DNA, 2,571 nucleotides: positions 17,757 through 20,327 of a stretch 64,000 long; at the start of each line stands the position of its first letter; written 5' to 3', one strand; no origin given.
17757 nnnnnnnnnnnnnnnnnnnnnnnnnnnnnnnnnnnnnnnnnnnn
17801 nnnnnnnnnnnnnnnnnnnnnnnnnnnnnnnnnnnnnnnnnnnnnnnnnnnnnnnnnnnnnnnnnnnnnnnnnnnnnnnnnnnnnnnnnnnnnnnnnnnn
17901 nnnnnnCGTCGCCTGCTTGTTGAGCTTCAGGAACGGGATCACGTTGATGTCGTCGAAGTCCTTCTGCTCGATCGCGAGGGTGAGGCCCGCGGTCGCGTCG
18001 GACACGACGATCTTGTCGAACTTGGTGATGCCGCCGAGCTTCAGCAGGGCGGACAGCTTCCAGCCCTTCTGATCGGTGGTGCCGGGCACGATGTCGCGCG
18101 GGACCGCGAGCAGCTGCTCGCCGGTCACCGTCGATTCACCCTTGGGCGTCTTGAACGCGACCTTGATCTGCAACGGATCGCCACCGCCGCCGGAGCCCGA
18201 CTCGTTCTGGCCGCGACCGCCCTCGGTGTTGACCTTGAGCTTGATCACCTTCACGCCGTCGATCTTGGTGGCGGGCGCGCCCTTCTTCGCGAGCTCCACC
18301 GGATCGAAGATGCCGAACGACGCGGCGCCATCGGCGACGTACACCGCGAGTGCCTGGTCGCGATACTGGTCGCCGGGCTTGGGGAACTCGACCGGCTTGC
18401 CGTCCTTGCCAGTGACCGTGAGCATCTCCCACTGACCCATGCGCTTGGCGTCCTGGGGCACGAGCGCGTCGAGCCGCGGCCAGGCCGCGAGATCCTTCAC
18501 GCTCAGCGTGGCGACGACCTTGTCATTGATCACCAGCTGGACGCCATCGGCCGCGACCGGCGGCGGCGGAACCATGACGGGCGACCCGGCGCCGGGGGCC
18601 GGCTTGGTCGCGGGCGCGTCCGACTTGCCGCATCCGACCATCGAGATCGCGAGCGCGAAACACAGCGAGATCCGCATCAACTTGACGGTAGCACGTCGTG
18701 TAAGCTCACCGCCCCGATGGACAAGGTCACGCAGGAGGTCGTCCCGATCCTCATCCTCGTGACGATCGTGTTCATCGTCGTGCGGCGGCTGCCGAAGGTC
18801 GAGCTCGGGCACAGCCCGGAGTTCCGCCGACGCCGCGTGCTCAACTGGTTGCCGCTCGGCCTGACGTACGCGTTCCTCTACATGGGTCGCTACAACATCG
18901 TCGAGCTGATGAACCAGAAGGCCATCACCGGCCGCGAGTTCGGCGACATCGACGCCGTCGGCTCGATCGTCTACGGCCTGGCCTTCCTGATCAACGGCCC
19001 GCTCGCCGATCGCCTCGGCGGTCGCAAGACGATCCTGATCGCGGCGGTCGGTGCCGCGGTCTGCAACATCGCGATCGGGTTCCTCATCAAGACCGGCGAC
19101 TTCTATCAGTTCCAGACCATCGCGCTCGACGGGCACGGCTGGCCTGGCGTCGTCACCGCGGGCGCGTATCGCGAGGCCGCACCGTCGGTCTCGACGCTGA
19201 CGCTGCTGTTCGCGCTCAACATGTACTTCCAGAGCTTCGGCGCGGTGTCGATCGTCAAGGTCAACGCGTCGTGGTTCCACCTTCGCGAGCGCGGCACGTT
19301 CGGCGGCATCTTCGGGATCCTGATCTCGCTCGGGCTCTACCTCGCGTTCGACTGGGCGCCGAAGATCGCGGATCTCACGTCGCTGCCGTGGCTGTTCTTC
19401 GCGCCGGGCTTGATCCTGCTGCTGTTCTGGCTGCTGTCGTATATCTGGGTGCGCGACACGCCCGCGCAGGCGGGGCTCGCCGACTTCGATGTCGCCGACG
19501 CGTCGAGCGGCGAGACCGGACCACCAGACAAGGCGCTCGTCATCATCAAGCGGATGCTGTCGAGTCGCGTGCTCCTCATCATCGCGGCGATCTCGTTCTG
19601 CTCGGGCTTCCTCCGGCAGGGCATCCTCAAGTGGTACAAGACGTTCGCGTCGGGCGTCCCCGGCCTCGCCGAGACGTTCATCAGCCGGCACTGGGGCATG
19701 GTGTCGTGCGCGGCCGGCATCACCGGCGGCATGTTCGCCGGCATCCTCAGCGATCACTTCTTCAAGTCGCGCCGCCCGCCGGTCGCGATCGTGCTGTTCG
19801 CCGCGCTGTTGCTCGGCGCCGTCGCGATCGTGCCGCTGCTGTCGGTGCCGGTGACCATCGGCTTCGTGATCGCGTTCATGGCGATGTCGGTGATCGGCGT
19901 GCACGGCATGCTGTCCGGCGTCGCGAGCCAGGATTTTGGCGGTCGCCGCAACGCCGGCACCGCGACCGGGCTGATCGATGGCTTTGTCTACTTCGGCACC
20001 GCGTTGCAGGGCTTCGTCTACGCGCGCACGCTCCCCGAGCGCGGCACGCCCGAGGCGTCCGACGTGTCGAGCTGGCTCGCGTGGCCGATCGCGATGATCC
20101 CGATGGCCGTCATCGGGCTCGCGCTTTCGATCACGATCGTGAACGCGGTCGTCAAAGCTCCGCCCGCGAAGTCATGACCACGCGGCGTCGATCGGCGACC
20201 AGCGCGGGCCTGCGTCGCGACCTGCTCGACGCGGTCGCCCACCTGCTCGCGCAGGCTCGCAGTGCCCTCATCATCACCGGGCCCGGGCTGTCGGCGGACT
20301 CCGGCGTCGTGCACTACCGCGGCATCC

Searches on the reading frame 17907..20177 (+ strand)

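Call 54: search_protein_families(library=pfam, proteins=[window:17907-20177:+], max_evalue=0.00001)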
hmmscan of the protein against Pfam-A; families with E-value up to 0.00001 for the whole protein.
window:17907-20177:+ (756 aa): 1 family
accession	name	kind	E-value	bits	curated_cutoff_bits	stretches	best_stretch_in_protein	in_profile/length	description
PF07690.21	MFS_1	-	1.8e-24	86.7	33.4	1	319-700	3-345/347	Major Facilitator Superfamily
